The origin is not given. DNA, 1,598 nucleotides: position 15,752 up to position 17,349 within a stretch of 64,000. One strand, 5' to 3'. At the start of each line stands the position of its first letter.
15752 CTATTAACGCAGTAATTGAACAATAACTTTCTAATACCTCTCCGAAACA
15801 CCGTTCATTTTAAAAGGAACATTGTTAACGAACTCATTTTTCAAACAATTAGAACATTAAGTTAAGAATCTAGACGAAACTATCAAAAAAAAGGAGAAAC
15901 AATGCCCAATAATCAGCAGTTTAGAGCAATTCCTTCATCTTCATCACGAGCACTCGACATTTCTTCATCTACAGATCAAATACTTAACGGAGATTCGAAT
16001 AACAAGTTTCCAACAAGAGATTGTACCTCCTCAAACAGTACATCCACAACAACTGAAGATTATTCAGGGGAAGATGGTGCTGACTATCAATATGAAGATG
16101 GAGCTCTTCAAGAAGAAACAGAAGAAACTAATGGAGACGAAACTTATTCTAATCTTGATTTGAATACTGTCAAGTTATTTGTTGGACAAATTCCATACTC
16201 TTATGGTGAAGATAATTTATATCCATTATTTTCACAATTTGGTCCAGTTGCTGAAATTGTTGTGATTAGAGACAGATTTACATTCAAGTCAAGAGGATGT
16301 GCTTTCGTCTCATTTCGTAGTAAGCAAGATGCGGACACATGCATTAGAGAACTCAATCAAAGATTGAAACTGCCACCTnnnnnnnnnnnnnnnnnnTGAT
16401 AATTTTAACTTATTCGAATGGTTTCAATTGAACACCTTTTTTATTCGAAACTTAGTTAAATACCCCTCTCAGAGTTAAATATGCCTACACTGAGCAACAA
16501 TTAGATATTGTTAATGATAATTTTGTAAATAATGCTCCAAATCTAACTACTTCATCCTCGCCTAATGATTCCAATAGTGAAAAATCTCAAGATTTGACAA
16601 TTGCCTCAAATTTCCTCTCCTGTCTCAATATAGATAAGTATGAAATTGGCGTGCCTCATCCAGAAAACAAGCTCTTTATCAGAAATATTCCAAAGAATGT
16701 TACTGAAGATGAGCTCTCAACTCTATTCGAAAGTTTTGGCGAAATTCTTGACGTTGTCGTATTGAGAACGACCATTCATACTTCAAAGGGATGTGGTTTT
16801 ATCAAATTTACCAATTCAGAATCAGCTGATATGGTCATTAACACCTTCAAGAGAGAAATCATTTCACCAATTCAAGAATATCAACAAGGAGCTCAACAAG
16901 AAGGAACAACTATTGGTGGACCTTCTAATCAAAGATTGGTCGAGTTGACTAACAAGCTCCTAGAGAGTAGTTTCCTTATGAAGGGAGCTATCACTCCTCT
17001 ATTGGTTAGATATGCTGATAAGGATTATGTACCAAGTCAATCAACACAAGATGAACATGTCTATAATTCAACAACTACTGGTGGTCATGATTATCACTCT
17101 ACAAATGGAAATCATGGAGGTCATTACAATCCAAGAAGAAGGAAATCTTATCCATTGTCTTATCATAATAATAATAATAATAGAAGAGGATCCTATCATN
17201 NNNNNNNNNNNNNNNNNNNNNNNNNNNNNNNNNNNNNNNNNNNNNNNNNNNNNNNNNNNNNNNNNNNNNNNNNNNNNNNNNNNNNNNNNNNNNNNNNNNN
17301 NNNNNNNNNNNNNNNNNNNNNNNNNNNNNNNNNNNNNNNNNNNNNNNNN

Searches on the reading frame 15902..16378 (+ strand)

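Call 53: search_protein_families(library=pfam, proteins=[window:15902-16378:+], max_evalue=0.001)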
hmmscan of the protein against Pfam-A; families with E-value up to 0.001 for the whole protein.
window:15902-16378:+ (159 aa): 1 family
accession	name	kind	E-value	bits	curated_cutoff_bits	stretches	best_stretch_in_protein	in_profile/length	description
PF00076.28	RRM_1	-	1e-18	67.4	20.7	1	92-154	1-62/70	RNA recognition motif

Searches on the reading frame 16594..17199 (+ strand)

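Call 53: search_protein_families(library=pfam, proteins=[window:16594-17199:+], max_evalue=0.001)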
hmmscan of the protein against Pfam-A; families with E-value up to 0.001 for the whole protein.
window:16594-17199:+ (202 aa): 1 family
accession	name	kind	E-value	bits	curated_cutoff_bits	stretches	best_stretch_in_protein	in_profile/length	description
PF00076.28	RRM_1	-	3.7e-16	59.2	20.7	1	27-86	1-60/70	RNA recognition motif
